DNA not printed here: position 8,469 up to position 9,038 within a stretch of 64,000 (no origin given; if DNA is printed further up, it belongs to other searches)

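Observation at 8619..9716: Anti-sigma-like domain fused through a TM helix to an intact trypsin/HtrA-like protease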

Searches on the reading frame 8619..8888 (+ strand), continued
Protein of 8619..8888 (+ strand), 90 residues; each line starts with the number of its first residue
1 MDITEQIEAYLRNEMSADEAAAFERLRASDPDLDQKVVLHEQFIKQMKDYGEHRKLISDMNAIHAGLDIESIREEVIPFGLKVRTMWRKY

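Call 60: find_encoding_contigs(protein=P0130, flank=3000, max_places=1)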
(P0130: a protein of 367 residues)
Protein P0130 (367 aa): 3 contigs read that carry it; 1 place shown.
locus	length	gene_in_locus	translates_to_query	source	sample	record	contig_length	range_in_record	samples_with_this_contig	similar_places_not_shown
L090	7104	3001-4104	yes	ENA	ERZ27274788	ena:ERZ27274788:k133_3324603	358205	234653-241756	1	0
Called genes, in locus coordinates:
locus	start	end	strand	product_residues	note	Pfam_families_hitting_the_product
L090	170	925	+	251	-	-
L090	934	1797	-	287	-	-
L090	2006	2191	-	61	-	-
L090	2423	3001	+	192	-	PF04542:Sigma70_r2 (weak)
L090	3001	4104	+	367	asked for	PF00089:Trypsin, PF13365:Trypsin_2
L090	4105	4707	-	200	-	PF07883:Cupin_2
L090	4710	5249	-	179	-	PF07638:Sigma70_ECF (weak), PF04542:Sigma70_r2, PF08281:Sigma70_r4_2, PF04545:Sigma70_r4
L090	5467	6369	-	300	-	PF00483:NTP_transferase (weak)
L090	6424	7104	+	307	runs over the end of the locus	PF00291:PALP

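Call 63: search_protein_families(library=ncbifam, proteins=[L085:307-852:+], max_evalue=1)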
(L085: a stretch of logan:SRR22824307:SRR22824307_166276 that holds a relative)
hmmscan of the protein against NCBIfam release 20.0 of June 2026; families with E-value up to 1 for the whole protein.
L085:307-852:+ (181 aa): 17 families
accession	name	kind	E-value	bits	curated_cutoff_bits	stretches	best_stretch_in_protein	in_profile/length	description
TIGR02937.1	sigma70-ECF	superfamily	1e-08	35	42.9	1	34-177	15-162/165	sigma-70 family RNA polymerase sigma factor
NF009172.0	PRK12519.1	subfamily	7.8e-06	25.6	222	1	108-179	119-188/194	RNA polymerase sigma factor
NF009168.0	PRK12515.1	subfamily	0.00016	21.2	236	1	73-178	70-177/189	RNA polymerase sigma factor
NF007227.0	PRK09645.1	subfamily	0.00021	21.2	202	1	37-177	30-167/177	sigma-70 family RNA polymerase sigma factor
TIGR02985.1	Sig70_bacteroi1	subfamily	0.0005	20.3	126.4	1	22-177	3-159/162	RNA polymerase sigma-70 factor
TIGR02984.1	Sig-70_plancto1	subfamily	0.0024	17.4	183.75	1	100-179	111-187/189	RNA polymerase sigma-70 factor, Planctomycetaceae-specific subfamily 1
TIGR02989.1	Sig-70_gvs1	subfamily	0.0091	15.9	124.55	1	111-159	90-138/158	RNA polymerase sigma-70 factor, Rhodopirellula/Verrucomicrobium family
NF007215.0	PRK09637.1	equivalog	0.015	15.3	212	1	26-164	7-139/181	RNA polymerase sigma factor SigZ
NF009176.0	PRK12524.1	equivalog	0.016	15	264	1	47-162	52-167/196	RNA polymerase sigma factor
TIGR02959.1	SigZ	equivalog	0.018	14.9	168.65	1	50-164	24-133/170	RNA polymerase sigma factor SigZ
NF008890.0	PRK11924.1-3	equivalog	0.031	13.6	284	1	47-178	65-199/205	RNA polymerase sigma factor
NF009195.0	PRK12543.1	subfamily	0.039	13.4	197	1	127-177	126-175/192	RNA polymerase sigma factor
NF008894.0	PRK11924.3-1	equivalog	0.045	13.8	258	1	73-172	70-173/188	RNA polymerase sigma factor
NF007228.0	PRK09646.1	subfamily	0.046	13.4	226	1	119-178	130-188/194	ECF RNA polymerase sigma factor SigK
NF009179.0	PRK12527.1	equivalog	0.074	13.1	162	1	110-176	84-149/159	RNA polymerase sigma factor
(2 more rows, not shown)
